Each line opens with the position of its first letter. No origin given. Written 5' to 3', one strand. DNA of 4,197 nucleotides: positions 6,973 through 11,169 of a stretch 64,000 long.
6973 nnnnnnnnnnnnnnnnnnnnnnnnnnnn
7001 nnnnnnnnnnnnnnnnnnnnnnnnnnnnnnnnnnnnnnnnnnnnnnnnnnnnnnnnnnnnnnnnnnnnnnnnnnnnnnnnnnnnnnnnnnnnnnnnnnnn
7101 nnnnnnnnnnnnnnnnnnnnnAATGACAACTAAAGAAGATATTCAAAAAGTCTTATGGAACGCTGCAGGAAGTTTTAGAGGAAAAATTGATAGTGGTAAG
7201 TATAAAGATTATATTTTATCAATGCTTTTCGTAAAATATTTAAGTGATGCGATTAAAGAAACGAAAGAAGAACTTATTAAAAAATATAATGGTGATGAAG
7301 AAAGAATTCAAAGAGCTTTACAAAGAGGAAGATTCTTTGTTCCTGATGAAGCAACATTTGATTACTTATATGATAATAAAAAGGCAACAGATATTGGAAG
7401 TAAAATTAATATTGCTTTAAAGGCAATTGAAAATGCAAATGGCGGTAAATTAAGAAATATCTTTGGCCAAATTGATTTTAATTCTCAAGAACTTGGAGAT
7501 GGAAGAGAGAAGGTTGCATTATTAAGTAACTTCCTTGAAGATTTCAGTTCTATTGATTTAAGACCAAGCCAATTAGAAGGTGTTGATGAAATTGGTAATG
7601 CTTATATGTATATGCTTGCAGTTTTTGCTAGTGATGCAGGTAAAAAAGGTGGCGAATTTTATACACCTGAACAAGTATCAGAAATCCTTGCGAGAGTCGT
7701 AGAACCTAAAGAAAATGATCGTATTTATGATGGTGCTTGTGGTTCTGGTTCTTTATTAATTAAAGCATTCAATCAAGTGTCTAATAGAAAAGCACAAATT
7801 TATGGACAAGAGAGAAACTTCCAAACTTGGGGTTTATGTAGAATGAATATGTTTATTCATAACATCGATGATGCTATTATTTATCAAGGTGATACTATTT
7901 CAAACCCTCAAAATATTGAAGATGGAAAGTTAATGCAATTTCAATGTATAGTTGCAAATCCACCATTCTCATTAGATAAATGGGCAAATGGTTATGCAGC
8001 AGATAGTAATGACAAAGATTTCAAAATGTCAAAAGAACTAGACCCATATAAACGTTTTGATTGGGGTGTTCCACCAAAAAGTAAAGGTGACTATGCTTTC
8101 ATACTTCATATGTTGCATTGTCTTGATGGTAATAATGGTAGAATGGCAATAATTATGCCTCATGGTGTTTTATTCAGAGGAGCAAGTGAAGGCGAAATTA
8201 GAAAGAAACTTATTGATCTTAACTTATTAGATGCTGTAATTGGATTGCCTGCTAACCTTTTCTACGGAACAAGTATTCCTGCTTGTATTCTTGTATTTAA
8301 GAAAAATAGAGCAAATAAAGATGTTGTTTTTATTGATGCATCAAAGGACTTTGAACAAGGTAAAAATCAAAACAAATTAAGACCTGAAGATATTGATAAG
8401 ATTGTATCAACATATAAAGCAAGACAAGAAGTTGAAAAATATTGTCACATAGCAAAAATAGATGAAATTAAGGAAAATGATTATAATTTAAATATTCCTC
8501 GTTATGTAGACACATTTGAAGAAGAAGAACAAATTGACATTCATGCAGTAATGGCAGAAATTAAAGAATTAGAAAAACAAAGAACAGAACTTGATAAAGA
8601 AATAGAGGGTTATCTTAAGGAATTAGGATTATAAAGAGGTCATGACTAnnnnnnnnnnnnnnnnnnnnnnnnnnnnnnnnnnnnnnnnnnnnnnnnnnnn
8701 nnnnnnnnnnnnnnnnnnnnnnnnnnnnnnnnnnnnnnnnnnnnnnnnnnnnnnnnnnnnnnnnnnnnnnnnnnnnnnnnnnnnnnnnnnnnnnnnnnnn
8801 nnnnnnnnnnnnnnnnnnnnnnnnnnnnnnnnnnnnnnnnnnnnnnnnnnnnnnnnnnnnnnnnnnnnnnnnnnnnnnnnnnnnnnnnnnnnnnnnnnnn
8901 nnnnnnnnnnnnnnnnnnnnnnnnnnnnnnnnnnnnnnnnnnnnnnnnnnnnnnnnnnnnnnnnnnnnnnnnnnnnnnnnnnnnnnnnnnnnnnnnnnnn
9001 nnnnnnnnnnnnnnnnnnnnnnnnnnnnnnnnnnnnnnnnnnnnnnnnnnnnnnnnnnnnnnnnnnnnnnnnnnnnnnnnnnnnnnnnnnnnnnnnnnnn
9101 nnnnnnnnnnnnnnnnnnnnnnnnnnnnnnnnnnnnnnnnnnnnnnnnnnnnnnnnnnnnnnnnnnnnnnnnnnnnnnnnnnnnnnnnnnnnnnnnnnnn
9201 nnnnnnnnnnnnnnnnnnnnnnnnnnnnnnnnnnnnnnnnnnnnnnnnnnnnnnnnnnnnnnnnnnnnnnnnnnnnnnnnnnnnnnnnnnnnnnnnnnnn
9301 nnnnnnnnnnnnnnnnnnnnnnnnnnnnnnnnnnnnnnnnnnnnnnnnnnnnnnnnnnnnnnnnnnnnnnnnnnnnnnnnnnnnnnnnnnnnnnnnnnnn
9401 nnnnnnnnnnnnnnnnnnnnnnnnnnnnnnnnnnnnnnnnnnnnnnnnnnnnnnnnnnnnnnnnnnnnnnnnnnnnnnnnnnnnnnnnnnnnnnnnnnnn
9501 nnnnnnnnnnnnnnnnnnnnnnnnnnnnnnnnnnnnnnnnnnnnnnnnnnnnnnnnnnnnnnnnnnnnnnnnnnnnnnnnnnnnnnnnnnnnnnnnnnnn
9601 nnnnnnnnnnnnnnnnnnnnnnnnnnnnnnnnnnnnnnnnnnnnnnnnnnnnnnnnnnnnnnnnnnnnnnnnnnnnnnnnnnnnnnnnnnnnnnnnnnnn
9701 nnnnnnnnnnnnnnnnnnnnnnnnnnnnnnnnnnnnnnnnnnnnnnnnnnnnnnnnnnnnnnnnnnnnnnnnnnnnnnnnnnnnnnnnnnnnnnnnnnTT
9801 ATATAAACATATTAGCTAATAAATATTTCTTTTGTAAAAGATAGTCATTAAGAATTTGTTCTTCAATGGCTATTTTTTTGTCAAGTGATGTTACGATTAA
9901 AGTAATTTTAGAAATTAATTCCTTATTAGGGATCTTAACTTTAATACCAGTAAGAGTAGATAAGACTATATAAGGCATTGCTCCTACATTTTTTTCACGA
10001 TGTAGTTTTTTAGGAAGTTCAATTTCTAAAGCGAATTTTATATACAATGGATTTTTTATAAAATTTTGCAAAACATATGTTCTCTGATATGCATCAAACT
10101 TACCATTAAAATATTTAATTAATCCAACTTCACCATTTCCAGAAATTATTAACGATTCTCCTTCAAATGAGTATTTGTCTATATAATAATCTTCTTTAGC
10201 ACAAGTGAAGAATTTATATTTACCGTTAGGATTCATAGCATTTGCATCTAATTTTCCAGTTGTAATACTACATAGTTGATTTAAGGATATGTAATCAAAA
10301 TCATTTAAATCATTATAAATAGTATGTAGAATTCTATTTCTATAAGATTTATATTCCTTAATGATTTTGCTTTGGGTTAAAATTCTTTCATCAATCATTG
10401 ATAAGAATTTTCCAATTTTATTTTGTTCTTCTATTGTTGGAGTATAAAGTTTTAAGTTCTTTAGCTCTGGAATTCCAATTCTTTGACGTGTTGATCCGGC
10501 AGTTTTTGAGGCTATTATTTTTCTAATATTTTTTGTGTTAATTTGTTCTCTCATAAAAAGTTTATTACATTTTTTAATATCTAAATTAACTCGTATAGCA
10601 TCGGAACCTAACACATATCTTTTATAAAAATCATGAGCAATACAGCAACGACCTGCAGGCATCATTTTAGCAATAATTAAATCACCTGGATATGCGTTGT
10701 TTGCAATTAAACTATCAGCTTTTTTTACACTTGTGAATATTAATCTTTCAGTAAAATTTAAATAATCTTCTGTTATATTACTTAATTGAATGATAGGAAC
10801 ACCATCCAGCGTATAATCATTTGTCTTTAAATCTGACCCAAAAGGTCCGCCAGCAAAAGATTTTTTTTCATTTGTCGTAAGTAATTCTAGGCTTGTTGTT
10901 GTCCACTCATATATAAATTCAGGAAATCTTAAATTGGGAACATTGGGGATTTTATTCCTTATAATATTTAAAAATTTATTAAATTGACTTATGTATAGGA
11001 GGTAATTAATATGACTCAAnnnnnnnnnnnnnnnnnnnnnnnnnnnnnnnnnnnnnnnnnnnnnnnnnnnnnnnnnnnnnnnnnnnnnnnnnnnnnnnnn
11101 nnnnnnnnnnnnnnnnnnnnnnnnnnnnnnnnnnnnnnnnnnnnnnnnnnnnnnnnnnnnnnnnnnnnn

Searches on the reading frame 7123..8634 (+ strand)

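Call 6: search_protein_families(library=pfam, proteins=[window:7123-8634:+], max_evalue=0.001)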
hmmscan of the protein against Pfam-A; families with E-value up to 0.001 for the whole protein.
window:7123-8634:+ (503 aa): 4 families
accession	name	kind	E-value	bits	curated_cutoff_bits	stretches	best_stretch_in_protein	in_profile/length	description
PF02384.22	N6_Mtase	-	9.6e-108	360.6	20.4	1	155-469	4-310/311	N-6 DNA Methylase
PF12161.14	HsdM_N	-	1.2e-25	91.2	24.5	1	7-141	1-135/135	HsdM N-terminal domain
PF05175.20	MTS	-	1.1e-05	25.6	23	1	186-286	20-112/170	Methyltransferase small domain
PF07669.17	Eco57I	-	0.00035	21.1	25.3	1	243-373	41-163/171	Eco57I restriction-modification methylase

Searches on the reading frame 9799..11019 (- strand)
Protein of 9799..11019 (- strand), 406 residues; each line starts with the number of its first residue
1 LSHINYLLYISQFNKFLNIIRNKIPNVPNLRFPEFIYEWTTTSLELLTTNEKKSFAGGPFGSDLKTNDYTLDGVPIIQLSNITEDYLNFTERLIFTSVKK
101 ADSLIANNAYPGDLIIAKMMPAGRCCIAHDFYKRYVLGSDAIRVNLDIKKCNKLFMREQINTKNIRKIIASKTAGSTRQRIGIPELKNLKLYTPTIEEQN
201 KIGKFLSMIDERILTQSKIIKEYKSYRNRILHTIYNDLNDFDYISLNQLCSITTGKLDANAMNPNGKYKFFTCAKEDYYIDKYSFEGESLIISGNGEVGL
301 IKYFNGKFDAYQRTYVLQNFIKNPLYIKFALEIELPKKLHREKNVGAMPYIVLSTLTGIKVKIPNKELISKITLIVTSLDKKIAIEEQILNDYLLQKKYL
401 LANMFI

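Call 6: search_protein_families(library=pfam, proteins=[window:9799-11019:-], max_evalue=0.001)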
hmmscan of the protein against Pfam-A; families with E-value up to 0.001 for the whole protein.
window:9799-11019:- (406 aa): 1 family
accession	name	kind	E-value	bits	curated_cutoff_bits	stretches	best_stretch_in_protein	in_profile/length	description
PF01420.25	Methylase_S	-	1e-20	75.1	22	2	240-391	3-164/168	Type I restriction modification DNA specificity domain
